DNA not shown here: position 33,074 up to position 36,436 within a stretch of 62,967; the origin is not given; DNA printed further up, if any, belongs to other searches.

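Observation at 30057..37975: FdhA-like / NuoE / NuoF-GltD trio directly upstream of metV-metF: candidate uncharacterised NAD(P)H/ferredoxin-linked electron-input module for methylene-THF reductase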

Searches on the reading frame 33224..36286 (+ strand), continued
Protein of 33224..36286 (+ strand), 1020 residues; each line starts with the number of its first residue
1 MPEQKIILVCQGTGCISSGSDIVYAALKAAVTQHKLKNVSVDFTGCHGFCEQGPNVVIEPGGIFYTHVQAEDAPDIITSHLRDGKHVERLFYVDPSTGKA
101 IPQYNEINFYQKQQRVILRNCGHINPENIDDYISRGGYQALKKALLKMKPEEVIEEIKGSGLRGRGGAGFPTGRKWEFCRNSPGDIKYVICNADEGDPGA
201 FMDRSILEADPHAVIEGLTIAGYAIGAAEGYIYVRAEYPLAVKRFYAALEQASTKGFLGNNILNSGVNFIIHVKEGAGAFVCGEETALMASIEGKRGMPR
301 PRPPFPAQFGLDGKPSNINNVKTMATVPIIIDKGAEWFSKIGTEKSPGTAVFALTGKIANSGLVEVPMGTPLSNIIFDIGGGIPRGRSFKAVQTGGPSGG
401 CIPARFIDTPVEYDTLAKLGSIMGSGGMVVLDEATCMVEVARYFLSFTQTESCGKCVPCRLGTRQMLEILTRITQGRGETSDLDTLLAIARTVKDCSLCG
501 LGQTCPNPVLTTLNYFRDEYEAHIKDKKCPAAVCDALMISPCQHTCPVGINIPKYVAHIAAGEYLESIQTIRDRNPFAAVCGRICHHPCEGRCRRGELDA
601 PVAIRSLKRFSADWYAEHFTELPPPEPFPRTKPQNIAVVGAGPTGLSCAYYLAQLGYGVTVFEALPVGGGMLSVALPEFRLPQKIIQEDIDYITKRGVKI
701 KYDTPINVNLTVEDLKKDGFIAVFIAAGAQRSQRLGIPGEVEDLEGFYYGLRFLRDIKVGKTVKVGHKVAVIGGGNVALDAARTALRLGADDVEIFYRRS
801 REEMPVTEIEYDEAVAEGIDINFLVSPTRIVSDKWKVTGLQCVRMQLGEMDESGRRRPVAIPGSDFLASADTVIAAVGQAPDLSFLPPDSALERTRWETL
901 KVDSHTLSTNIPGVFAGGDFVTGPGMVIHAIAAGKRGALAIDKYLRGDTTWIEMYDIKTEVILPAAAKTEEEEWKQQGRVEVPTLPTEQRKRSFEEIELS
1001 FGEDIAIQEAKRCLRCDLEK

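Call 20: find_homologous_proteins(query=window:33224-36286:+, max_evalue=1e-50)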
Query window:33224-36286:+ (1020 aa): 8000 proteins with E <= 1e-50 among 8000 candidates; the best 120 are listed.
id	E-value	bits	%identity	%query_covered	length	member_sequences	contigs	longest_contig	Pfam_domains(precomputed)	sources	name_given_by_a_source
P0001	0.0e+0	2368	100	100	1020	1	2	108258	PF01946.24,PF01266.31,PF10589.15,PF13450.13,PF14691.12,PF07992.21,PF00070.34,PF13738.13,PF01257.26,PF01262.28,PF01512.23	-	-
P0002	0.0e+0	2128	89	100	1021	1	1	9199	PF01946.24,PF01266.31,PF10589.15,PF13450.13,PF14691.12,PF07992.21,PF00070.34,PF13738.13,PF01257.26,PF01262.28,PF01512.23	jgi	jgi:NADH-quinone oxidoreductase subunit F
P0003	0.0e+0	2086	87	100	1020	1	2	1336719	PF01946.24,PF01266.31,PF10589.15,PF13450.13,PF14691.12,PF07992.21,PF00070.34,PF13738.13,PF01257.26,PF01512.23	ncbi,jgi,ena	jgi:NADH-quinone oxidoreductase subunit F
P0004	0.0e+0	2084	86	100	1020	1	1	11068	PF01946.24,PF01266.31,PF10589.15,PF13450.13,PF14691.12,PF07992.21,PF00070.34,PF13738.13,PF01257.26,PF01512.23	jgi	jgi:NADH-quinone oxidoreductase subunit F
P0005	0.0e+0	2078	86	100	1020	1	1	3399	PF01266.31,PF10589.15,PF13450.13,PF14691.12,PF07992.21,PF00070.34,PF13738.13,PF01257.26,PF01512.23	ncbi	-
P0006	0.0e+0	2064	85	100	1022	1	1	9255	PF01946.24,PF01266.31,PF10589.15,PF13450.13,PF14691.12,PF07992.21,PF00070.34,PF13738.13,PF01262.28,PF01512.23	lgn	-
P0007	0.0e+0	2000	82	100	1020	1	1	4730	PF13450.13,PF07992.21,PF00070.34,PF01257.26,PF01946.24,PF10531.16,PF01266.31,PF10589.15,PF14691.12,PF13738.13,PF01262.28,PF01512.23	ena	-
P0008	0.0e+0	1996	83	100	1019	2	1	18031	PF13450.13,PF07992.21,PF00070.34,PF01257.26,PF01946.24,PF01266.31,PF10589.15,PF01593.31,PF14691.12,PF13738.13,PF01262.28,PF01512.23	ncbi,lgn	-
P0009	0.0e+0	1995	83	100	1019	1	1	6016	PF01946.24,PF01266.31,PF10589.15,PF13450.13,PF14691.12,PF07992.21,PF00070.34,PF13738.13,PF01257.26,PF01262.28,PF01512.23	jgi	jgi:NADH-quinone oxidoreductase subunit F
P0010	0.0e+0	1994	83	100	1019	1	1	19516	PF01946.24,PF01266.31,PF10589.15,PF13450.13,PF14691.12,PF07992.21,PF00070.34,PF13738.13,PF01257.26,PF01262.28,PF01512.23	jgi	jgi:NADH-quinone oxidoreductase subunit F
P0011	0.0e+0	1992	82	100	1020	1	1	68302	PF01266.31,PF10589.15,PF13450.13,PF14691.12,PF07992.21,PF00070.34,PF13738.13,PF01257.26,PF01512.23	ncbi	-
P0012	0.0e+0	1991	83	100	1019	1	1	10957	PF13450.13,PF07992.21,PF00070.34,PF01257.26,PF01946.24,PF01266.31,PF10589.15,PF01593.31,PF14691.12,PF13738.13,PF01262.28,PF01512.23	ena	-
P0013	0.0e+0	1990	82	100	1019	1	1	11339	PF01946.24,PF01266.31,PF10589.15,PF13450.13,PF14691.12,PF07992.21,PF00070.34,PF13738.13,PF01257.26,PF01262.28,PF01512.23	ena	-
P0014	0.0e+0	1989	82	100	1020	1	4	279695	PF01946.24,PF01266.31,PF10589.15,PF13450.13,PF14691.12,PF07992.21,PF00070.34,PF13738.13,PF01262.28,PF01512.23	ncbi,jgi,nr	ncbi:MAG: hydrogenase [Chloroflexi bacterium]|nr:hydrogenase [Chloroflexota bacterium]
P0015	0.0e+0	1987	82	100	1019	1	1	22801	PF01946.24,PF01266.31,PF10589.15,PF13450.13,PF14691.12,PF07992.21,PF00070.34,PF13738.13,PF01257.26,PF01262.28,PF01512.23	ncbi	-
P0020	0.0e+0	1984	82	100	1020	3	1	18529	PF13450.13,PF07992.21,PF00070.34,PF01257.26,PF12831.14,PF01946.24,PF10531.16,PF01266.31,PF10589.15,PF14691.12,PF13738.13,PF01262.28,PF01512.23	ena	-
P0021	0.0e+0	1983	82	100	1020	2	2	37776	PF13450.13,PF07992.21,PF00070.34,PF01257.26,PF01946.24,PF01266.31,PF10589.15,PF01593.31,PF14691.12,PF13738.13,PF01262.28,PF01512.23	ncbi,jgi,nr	ncbi:MAG: NADH-quinone oxidoreductase subunit NuoF [Chloroflexi bacterium]|nr:NADH-quinone oxidoredu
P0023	0.0e+0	1979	82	100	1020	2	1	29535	PF01946.24,PF01266.31,PF10589.15,PF13450.13,PF14691.12,PF07992.21,PF00070.34,PF13738.13,PF01262.28,PF01512.23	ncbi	-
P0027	0.0e+0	1975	81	100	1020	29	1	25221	PF13450.13,PF07992.21,PF00070.34,PF01257.26,PF01946.24,PF10531.16,PF01266.31,PF10589.15,PF14691.12,PF13738.13,PF01262.28,PF01512.23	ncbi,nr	ncbi:MAG: NADH-quinone oxidoreductase subunit NuoF [Dehalococcoidia bacterium]|nr:NADH-quinone oxido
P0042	0.0e+0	1936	80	100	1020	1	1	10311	PF01946.24,PF01266.31,PF10589.15,PF13450.13,PF14691.12,PF07992.21,PF00070.34,PF13738.13,PF01257.26,PF01262.28,PF01512.23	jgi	-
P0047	0.0e+0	1920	79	100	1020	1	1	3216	PF01946.24,PF01266.31,PF10589.15,PF13450.13,PF14691.12,PF07992.21,PF00070.34,PF13738.13,PF01257.26,PF01262.28,PF01512.23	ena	-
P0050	0.0e+0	1914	79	100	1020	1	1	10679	PF01266.31,PF10589.15,PF13450.13,PF14691.12,PF07992.21,PF00070.34,PF13738.13,PF01257.26,PF01512.23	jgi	jgi:NADH-quinone oxidoreductase subunit F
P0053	0.0e+0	1914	79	100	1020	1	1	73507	PF01946.24,PF01266.31,PF10589.15,PF13450.13,PF14691.12,PF07992.21,PF00070.34,PF13738.13,PF01257.26,PF01512.23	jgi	jgi:NADH-quinone oxidoreductase subunit F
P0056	0.0e+0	1912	79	100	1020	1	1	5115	PF01946.24,PF01266.31,PF10589.15,PF13450.13,PF14691.12,PF07992.21,PF00070.34,PF13738.13,PF01257.26,PF01262.28,PF01512.23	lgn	-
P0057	0.0e+0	1911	79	100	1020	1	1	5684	PF01946.24,PF01266.31,PF10589.15,PF13450.13,PF14691.12,PF07992.21,PF00070.34,PF13738.13,PF01257.26,PF01262.28,PF01512.23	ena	-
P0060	0.0e+0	1909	78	100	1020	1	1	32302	PF01946.24,PF01266.31,PF10589.15,PF13450.13,PF14691.12,PF07992.21,PF00070.34,PF13738.13,PF01257.26,PF01262.28,PF01512.23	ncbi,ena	-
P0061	0.0e+0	1909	78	100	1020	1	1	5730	PF01946.24,PF01266.31,PF10589.15,PF13450.13,PF14691.12,PF07992.21,PF00070.34,PF13738.13,PF01257.26,PF01512.23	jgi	-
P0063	0.0e+0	1907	78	100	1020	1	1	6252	PF01946.24,PF01266.31,PF10589.15,PF13450.13,PF14691.12,PF07992.21,PF00070.34,PF13738.13,PF01257.26,PF01512.23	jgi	-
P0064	0.0e+0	1907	78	100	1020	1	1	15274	PF01946.24,PF01266.31,PF10589.15,PF13450.13,PF14691.12,PF07992.21,PF00070.34,PF13738.13,PF01257.26,PF01512.23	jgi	-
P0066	0.0e+0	1906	78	100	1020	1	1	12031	PF01946.24,PF01266.31,PF10589.15,PF13450.13,PF14691.12,PF07992.21,PF00070.34,PF13738.13,PF01262.28,PF01512.23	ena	-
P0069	0.0e+0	1903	78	100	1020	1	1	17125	PF01946.24,PF01266.31,PF10589.15,PF13450.13,PF14691.12,PF07992.21,PF00070.34,PF13738.13,PF01257.26,PF01512.23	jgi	-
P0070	0.0e+0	1903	78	100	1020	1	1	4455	PF01946.24,PF01266.31,PF10589.15,PF13450.13,PF14691.12,PF07992.21,PF00070.34,PF13738.13,PF01257.26,PF01262.28,PF01512.23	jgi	jgi:NADH-quinone oxidoreductase subunit F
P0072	0.0e+0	1902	78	100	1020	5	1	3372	PF01946.24,PF01266.31,PF10589.15,PF13450.13,PF14691.12,PF07992.21,PF00070.34,PF13738.13,PF01257.26,PF01262.28,PF01512.23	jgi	jgi:NADH-quinone oxidoreductase subunit F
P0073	0.0e+0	1901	78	100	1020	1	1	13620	PF01946.24,PF01266.31,PF10589.15,PF13450.13,PF14691.12,PF07992.21,PF00070.34,PF13738.13,PF01257.26,PF01512.23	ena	-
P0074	0.0e+0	1900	78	100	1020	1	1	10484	PF01946.24,PF01266.31,PF10589.15,PF13450.13,PF14691.12,PF07992.21,PF00070.34,PF13738.13,PF01257.26,PF01512.23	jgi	-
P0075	0.0e+0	1900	78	100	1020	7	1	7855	PF01266.31,PF10589.15,PF13450.13,PF14691.12,PF07992.21,PF00070.34,PF13738.13,PF01257.26,PF01512.23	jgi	jgi:NADH-quinone oxidoreductase subunit F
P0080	0.0e+0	1897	78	100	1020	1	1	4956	PF10531.16,PF01266.31,PF10589.15,PF13450.13,PF14691.12,PF07992.21,PF00070.34,PF13738.13,PF01257.26,PF01512.23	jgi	jgi:NADH-quinone oxidoreductase subunit F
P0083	0.0e+0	1896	78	100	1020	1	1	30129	PF01946.24,PF01266.31,PF10589.15,PF13450.13,PF14691.12,PF07992.21,PF00070.34,PF13738.13,PF01257.26,PF01262.28,PF01512.23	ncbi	-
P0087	0.0e+0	1895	78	100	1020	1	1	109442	PF01946.24,PF01266.31,PF10589.15,PF13450.13,PF14691.12,PF07992.21,PF00070.34,PF13738.13,PF01257.26,PF01512.23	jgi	jgi:NADH-quinone oxidoreductase subunit F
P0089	0.0e+0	1895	78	100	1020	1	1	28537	PF01266.31,PF10589.15,PF13450.13,PF14691.12,PF07992.21,PF00070.34,PF13738.13,PF01512.23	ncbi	-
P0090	0.0e+0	1894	78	100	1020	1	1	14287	PF01946.24,PF01266.31,PF10589.15,PF13450.13,PF14691.12,PF07992.21,PF00070.34,PF13738.13,PF01257.26,PF01512.23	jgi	jgi:NADH-quinone oxidoreductase subunit F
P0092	0.0e+0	1894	78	100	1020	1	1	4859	PF01946.24,PF01266.31,PF10589.15,PF13450.13,PF14691.12,PF07992.21,PF00070.34,PF13738.13,PF01257.26,PF01512.23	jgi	-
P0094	0.0e+0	1893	78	100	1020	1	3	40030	PF01946.24,PF01266.31,PF10589.15,PF13450.13,PF14691.12,PF07992.21,PF00070.34,PF13738.13,PF01257.26,PF01512.23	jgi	jgi:NADH-quinone oxidoreductase subunit F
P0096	0.0e+0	1892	78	100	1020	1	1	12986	PF01946.24,PF01266.31,PF10589.15,PF13450.13,PF14691.12,PF07992.21,PF00070.34,PF13738.13,PF01257.26,PF01512.23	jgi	-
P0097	0.0e+0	1892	78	100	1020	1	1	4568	PF01946.24,PF01266.31,PF10589.15,PF13450.13,PF14691.12,PF07992.21,PF00070.34,PF13738.13,PF01257.26,PF01512.23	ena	-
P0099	0.0e+0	1891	78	100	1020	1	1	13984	PF01946.24,PF01266.31,PF10589.15,PF13450.13,PF14691.12,PF07992.21,PF00070.34,PF13738.13,PF01257.26,PF01512.23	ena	-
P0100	0.0e+0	1891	78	100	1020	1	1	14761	PF01946.24,PF01266.31,PF10589.15,PF13450.13,PF14691.12,PF07992.21,PF00070.34,PF13738.13,PF01512.23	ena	-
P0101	0.0e+0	1889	78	100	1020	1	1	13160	PF01946.24,PF01266.31,PF10589.15,PF13450.13,PF14691.12,PF07992.21,PF00070.34,PF13738.13,PF01257.26,PF01512.23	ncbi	-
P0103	0.0e+0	1889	78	100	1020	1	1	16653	PF01946.24,PF01266.31,PF10589.15,PF13450.13,PF14691.12,PF07992.21,PF00070.34,PF13738.13,PF01257.26,PF01512.23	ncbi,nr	ncbi:MAG: FAD-dependent oxidoreductase [Chloroflexota bacterium]|nr:FAD-dependent oxidoreductase [Ch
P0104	0.0e+0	1888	78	100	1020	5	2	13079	PF01946.24,PF01266.31,PF10589.15,PF13450.13,PF14691.12,PF07992.21,PF00070.34,PF13738.13,PF01257.26,PF01512.23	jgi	jgi:NADH-quinone oxidoreductase subunit F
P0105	0.0e+0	1888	77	100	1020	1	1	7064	PF01946.24,PF01266.31,PF10589.15,PF13450.13,PF14691.12,PF07992.21,PF00070.34,PF13738.13,PF01262.28,PF01512.23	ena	-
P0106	0.0e+0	1887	78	100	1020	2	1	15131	PF01946.24,PF01266.31,PF10589.15,PF13450.13,PF14691.12,PF07992.21,PF00070.34,PF13738.13,PF01257.26,PF01512.23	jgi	-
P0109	0.0e+0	1887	78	100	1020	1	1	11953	PF01946.24,PF01266.31,PF10589.15,PF13450.13,PF14691.12,PF07992.21,PF00070.34,PF13738.13,PF01257.26,PF01512.23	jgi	jgi:NADH-quinone oxidoreductase subunit F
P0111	0.0e+0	1885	78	100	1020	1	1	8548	PF10589.15,PF13450.13,PF14691.12,PF07992.21,PF00070.34,PF13738.13,PF01512.23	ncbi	-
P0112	0.0e+0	1885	78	100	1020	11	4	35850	PF10589.15,PF13450.13,PF14691.12,PF07992.21,PF00070.34,PF13738.13,PF01512.23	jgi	jgi:NADH-quinone oxidoreductase subunit F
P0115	0.0e+0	1884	77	100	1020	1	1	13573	PF01946.24,PF01266.31,PF10589.15,PF13450.13,PF14691.12,PF07992.21,PF00070.34,PF13738.13,PF01262.28,PF01512.23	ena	-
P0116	0.0e+0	1884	78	100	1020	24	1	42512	PF01946.24,PF01266.31,PF10589.15,PF13450.13,PF14691.12,PF07992.21,PF00070.34,PF13738.13,PF01262.28,PF01512.23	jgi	-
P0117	0.0e+0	1884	77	100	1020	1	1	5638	PF01946.24,PF01266.31,PF10589.15,PF13450.13,PF14691.12,PF07992.21,PF00070.34,PF13738.13,PF01262.28,PF01512.23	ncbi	-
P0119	0.0e+0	1883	77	100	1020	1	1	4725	PF01946.24,PF10531.16,PF01266.31,PF10589.15,PF13450.13,PF14691.12,PF07992.21,PF00070.34,PF13738.13,PF01257.26,PF01512.23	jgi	jgi:NADH-quinone oxidoreductase subunit F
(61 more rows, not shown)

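Call 22: find_related_loci(query=window:33224-36286:+, collection=genome_contigs, flank=10000)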
Query window:33224-36286:+ (1020 aa) in genome_contigs; peptide patterns used: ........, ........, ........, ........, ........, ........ (x = any residue, [..] = any of these).
141 stretches matched a pattern; 98 encode a relative of the query (tblastn E <= 1e-3); the best 80 are kept; 80 distinct loci.
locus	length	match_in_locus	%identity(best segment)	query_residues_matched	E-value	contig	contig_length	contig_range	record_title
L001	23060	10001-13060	86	3-1020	0e+0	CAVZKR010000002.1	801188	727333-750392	MAG: uncultured Chloroflexia bacterium isolate MFD04408.bin.2.47 genome assembly, contig: contig_26527, whole genome sho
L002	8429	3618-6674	82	1-1020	0e+0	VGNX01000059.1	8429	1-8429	MAG: Chloroflexi bacterium isolate M_DeepCast_200m_m2_208 M_DeepCast_200m_m2_208_Ga0194113_10016364, whole genome shotgu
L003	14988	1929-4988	82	1-1020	0e+0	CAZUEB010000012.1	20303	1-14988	MAG TPA_asm: uncultured Dehalococcoidales bacterium isolate SRP098346_co1_299 genome assembly, contig: NODE_2519_length_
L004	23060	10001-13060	82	1-1020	0e+0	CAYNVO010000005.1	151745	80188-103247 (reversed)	MAG TPA_asm: uncultured Dehalococcoidales bacterium isolate SRP178699_co1_561 genome assembly, contig: NODE_30_length_15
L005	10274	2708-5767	82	1-1020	0e+0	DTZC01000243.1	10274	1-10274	MAG TPA_asm: Dehalococcoidia bacterium isolate UWMA-0237 k99_517435, whole genome shotgun sequence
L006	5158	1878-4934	81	1-1020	0e+0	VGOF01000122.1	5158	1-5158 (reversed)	MAG: Chloroflexi bacterium isolate K_DeepCast_250m_m2_195 K_DeepCast_250m_m2_195_Ga0194125_10036334, whole genome shotgu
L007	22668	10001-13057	81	1-1020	0e+0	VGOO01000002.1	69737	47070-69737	MAG: Chloroflexi bacterium isolate M_DeepCast_400m_m2_044 M_DeepCast_400m_m2_044_Ga0194112_10000309, whole genome shotgu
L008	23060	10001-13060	82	1-1020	0e+0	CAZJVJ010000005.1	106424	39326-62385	MAG TPA_asm: uncultured Dehalococcoidales bacterium isolate binchicken_co40_102 genome assembly, contig: NODE_226_length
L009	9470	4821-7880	82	1-1020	0e+0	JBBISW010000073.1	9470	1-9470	MAG: Chloroflexota bacterium isolate SLF170214_bin_382 NODE_5961_length_9470_cov_10.955921, whole genome shotgun sequenc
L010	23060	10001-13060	82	1-1020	0e+0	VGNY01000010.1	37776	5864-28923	MAG: Chloroflexi bacterium isolate M_DeepCast_200m_mx_194 M_DeepCast_200m_mx_194_Ga0194113_10001036, whole genome shotgu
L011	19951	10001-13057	82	1-1020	0e+0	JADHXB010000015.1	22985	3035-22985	MAG: Dehalococcoidia bacterium isolate BS750m-G42 BS-750m-C3167, whole genome shotgun sequence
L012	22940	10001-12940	82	1-980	0e+0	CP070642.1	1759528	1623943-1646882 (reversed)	MAG: Chloroflexota bacterium isolate bin905 chromosome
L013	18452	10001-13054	75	1-1019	0e+0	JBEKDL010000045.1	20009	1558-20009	MAG: Dehalococcoidales bacterium isolate SPRUCE 182 SPRUCE_182_45, whole genome shotgun sequence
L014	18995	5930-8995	76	1-1019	0e+0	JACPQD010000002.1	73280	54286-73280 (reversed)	MAG: Chloroflexi bacterium isolate NC_groundwater_644_Ag_B-0.1um_60_123 B_1_S1_Biohub_coassembly_k141_238303, whole geno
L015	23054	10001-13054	73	1-1019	0e+0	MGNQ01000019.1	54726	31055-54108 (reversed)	MAG: Chloroflexi bacterium RBG_16_56_11 RBG_16_scaffold_185, whole genome shotgun sequence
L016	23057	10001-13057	73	1-1020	0e+0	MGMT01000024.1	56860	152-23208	MAG: Chloroflexi bacterium RBG_13_51_52 RBG_13_scaffold_1541, whole genome shotgun sequence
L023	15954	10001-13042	72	5-1020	0e+0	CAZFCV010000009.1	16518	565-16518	MAG TPA_asm: uncultured Dehalococcoidales bacterium isolate SRP167671_co1_118 genome assembly, contig: NODE_4091_length_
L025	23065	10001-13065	84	1-1020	0e+0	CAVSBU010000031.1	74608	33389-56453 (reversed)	MAG: uncultured Chloroflexia bacterium isolate MFD04408.bin.2.15 genome assembly, contig: contig_63978, whole genome sho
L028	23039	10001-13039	72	3-1020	0e+0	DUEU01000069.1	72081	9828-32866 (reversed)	MAG TPA_asm: Dehalococcoidia bacterium isolate W111 Contig69, whole genome shotgun sequence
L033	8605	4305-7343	72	4-1020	0e+0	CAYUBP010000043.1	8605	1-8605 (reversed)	MAG TPA_asm: uncultured Dehalococcoidales bacterium isolate binchicken_co43_161 genome assembly, contig: NODE_14577_leng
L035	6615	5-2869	72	68-1020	0e+0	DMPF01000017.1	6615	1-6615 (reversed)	MAG TPA_asm: Bacillota bacterium isolate UBA8154 contig_7737, whole genome shotgun sequence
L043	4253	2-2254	74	268-1020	0e+0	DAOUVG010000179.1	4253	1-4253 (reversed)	MAG TPA_asm: Dehalococcoidales bacterium isolate CSMAG_843 CSMAG_843_k141_593569_length_4253_cov_6.4560, whole genome sh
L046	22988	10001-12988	55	13-1020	0e+0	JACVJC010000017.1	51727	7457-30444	MAG: Candidatus Geothermocultor quzhuomuensis isolate QZM4_1.bin.14 contig017, whole genome shotgun sequence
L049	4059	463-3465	53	4-1020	0e+0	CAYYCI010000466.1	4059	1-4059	MAG TPA_asm: uncultured Planctomycetota bacterium isolate binchicken_co256_285 genome assembly, contig: NODE_73653_lengt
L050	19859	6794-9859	79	1-1020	0e+0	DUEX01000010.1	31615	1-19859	MAG TPA_asm: Dehalococcoidia bacterium isolate W265 Contig10, whole genome shotgun sequence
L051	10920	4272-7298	52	7-1019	0e+0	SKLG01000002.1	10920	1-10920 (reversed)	MAG: Anaerolineae bacterium isolate CSSed162cmA_203 CSSed16-2cmA-21111, whole genome shotgun sequence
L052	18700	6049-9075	73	7-1020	0e+0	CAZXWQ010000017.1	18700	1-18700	MAG TPA_asm: uncultured Dehalococcoidales bacterium isolate SRP068000_co2_10 genome assembly, contig: NODE_2326_length_1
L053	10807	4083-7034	51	7-1017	0e+0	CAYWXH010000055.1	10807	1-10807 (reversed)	MAG TPA_asm: uncultured Atribacterota bacterium isolate SRP163575_co3_319 genome assembly, contig: NODE_6725_length_1080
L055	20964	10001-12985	52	9-1020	0e+0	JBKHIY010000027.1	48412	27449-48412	MAG: Candidatus Brocadiia bacterium isolate D4M11_1 NODE_244_length_48412_cov_45.581529, whole genome shotgun sequence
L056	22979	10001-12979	51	7-1019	0e+0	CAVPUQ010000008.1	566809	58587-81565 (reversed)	MAG: uncultured Actinomycetes bacterium isolate MFD09964.bin.2.60 genome assembly, contig: contig_52566, whole genome sh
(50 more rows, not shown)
